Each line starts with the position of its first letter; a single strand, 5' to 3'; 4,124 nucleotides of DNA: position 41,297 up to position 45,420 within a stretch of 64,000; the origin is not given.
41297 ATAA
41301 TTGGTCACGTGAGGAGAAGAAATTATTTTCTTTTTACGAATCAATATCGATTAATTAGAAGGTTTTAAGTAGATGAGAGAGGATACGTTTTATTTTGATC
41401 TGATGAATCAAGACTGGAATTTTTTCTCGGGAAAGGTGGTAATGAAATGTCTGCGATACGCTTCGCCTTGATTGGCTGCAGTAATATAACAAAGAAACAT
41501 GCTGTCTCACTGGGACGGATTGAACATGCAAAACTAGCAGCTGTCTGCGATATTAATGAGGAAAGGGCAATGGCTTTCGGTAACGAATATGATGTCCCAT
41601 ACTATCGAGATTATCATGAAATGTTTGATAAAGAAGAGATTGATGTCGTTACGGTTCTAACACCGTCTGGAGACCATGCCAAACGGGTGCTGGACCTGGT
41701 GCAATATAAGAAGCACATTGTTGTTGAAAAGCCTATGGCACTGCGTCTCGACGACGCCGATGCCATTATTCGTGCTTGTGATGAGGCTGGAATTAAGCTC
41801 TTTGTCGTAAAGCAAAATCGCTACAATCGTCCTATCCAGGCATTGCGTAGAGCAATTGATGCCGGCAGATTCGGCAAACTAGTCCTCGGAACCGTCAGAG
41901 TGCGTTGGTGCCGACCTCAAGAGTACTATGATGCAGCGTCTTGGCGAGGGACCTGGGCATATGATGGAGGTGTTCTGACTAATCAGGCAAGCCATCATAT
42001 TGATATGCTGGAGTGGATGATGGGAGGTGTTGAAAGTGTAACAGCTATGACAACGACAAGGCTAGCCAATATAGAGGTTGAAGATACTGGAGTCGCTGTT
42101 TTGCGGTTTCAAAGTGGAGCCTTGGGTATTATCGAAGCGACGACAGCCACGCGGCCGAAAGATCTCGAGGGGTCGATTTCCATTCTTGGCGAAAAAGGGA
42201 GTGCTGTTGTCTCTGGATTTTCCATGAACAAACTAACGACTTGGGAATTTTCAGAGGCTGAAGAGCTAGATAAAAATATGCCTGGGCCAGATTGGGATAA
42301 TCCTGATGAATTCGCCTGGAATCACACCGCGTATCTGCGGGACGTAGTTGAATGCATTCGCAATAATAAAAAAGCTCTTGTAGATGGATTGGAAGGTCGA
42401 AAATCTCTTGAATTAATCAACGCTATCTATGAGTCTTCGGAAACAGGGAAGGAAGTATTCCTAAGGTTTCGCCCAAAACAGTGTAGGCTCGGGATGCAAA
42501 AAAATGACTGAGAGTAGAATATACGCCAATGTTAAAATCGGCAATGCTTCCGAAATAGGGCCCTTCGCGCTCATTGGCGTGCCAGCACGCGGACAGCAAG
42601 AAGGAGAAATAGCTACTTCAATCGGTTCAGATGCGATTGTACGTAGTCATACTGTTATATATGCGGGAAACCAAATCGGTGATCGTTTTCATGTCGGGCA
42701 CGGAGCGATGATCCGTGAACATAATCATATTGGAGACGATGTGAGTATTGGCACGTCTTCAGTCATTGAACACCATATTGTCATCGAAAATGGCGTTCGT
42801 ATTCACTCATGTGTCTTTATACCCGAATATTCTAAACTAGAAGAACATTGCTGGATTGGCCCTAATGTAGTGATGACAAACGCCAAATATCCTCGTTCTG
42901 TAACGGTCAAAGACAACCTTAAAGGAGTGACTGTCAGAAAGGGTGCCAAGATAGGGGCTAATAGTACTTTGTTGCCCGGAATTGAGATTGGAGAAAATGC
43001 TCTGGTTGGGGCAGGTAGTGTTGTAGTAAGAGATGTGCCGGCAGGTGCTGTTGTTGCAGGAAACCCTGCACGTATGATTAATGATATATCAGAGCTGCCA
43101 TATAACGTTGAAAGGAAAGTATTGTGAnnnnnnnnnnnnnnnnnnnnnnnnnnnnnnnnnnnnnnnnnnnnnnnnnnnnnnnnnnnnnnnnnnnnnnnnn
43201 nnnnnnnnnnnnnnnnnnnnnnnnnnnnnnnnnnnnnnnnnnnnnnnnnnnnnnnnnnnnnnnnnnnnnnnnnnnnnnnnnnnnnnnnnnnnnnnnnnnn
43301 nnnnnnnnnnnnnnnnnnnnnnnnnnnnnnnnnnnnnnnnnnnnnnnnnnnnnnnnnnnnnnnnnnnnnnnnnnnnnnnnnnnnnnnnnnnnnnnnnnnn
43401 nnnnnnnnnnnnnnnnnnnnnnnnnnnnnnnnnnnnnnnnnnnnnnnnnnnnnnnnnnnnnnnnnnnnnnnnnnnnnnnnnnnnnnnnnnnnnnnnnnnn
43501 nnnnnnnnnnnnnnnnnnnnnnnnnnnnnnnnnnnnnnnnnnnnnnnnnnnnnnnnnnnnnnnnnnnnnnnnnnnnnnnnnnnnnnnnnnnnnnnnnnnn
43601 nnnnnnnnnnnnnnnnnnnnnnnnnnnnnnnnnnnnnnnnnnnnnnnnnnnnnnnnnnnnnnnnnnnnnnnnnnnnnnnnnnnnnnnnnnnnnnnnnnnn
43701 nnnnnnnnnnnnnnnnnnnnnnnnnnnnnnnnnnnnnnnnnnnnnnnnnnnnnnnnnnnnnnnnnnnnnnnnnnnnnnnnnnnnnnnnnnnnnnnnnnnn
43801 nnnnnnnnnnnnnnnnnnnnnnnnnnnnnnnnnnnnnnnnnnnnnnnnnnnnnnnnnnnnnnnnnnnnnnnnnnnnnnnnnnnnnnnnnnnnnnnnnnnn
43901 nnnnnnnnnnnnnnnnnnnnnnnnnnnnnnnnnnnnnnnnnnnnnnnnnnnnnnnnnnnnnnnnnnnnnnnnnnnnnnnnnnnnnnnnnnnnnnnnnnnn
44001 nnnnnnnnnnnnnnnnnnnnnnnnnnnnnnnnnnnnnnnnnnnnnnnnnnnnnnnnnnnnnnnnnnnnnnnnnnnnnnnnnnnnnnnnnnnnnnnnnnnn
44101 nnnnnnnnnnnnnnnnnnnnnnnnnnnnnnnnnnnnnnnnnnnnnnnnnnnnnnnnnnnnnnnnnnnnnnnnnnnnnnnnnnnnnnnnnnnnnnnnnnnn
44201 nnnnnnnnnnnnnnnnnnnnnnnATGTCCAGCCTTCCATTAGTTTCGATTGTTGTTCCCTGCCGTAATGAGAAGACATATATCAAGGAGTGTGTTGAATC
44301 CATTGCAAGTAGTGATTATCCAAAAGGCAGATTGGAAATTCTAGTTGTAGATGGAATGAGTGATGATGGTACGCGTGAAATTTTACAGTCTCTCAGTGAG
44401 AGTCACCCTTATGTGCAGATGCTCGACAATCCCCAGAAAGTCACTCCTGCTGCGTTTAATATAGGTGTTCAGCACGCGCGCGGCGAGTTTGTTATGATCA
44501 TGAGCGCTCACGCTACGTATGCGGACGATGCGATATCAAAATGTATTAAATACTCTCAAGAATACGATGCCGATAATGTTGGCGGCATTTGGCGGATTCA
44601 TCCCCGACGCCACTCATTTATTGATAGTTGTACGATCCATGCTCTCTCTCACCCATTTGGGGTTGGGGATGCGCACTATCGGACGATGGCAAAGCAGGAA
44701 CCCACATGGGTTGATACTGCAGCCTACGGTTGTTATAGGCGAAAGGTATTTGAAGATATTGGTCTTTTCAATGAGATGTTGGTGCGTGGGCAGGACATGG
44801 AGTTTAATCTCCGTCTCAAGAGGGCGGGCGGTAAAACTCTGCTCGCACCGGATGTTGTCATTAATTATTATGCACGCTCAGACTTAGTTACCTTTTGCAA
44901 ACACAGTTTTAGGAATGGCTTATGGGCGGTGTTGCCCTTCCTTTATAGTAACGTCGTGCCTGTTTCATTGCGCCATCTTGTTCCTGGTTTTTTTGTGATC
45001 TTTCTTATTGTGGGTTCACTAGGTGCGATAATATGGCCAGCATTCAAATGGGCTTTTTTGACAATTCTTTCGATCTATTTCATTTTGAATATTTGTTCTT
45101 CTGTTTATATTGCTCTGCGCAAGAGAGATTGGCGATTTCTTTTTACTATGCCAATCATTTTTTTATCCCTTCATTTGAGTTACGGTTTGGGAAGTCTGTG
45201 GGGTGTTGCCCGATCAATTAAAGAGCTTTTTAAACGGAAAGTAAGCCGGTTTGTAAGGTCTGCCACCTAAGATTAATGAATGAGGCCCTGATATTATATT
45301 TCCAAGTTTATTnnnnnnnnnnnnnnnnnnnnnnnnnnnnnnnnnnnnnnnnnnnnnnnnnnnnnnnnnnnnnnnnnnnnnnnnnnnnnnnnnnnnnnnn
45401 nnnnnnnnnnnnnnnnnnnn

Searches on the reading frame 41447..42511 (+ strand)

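Call 17: search_protein_families(library=pfam, proteins=[window:41447-42511:+], max_evalue=0.00001)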
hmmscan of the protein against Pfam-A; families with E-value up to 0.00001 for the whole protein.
window:41447-42511:+ (354 aa): 3 families
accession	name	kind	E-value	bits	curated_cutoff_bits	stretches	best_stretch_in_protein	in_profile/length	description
PF02894.22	GFO_IDH_MocA_C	-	4e-35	122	22.9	1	134-337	1-216/218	Oxidoreductase family, C-terminal alpha/beta domain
PF22725.1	GFO_IDH_MocA_C3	-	2.1e-31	108.9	27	1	130-253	1-123/124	GFO/IDH/MocA C-terminal domain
PF01408.29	GFO_IDH_MocA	-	1.2e-27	97.4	24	1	4-120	1-118/120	Oxidoreductase family, NAD-binding Rossmann fold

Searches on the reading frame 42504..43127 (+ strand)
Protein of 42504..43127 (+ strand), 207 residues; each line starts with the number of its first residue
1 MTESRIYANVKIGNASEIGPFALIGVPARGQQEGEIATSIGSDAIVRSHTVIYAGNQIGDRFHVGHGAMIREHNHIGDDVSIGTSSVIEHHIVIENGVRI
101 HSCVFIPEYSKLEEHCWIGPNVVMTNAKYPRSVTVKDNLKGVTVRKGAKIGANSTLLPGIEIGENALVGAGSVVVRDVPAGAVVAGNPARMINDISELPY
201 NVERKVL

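Call 17: search_protein_families(library=pfam, proteins=[window:42504-43127:+], max_evalue=0.00001)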
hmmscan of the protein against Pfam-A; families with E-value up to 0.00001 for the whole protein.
window:42504-43127:+ (207 aa): 4 families
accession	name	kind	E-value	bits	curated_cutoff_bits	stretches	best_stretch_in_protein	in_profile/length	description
PF00132.30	Hexapep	-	2.4e-25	87.5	27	2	141-174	1-34/36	Bacterial transferase hexapeptide (six repeats)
PF25084.1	LbH_EIF2B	-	3.2e-10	40.4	54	1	72-172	2-103/105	EIF2B subunit epsilon LbH domain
PF14602.12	Hexapep_2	-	1.1e-08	35.1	27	1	148-174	8-32/34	Hexapeptide repeat of succinyl-transferase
PF25087.1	GMPPB_C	-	6.2e-06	26.3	39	0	71-128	8-64/110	GMPPB C-terminal domain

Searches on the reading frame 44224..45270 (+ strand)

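Call 17: search_protein_families(library=pfam, proteins=[window:44224-45270:+], max_evalue=0.00001)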
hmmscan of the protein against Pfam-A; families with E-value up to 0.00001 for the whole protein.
window:44224-45270:+ (348 aa): 3 families
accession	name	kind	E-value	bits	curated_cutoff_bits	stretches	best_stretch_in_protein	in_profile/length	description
PF00535.33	Glycos_transf_2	-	1.8e-27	96.8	23.3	1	8-179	1-167/168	Glycosyl transferase family 2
PF13641.12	Glyco_tranf_2_3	-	6.8e-20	72.5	27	1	7-230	3-226/230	Glycosyltransferase like family 2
PF10111.15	Glyco_tranf_2_2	-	2.9e-07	30.7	27.3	1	8-112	1-107/276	Glycosyltransferase like family 2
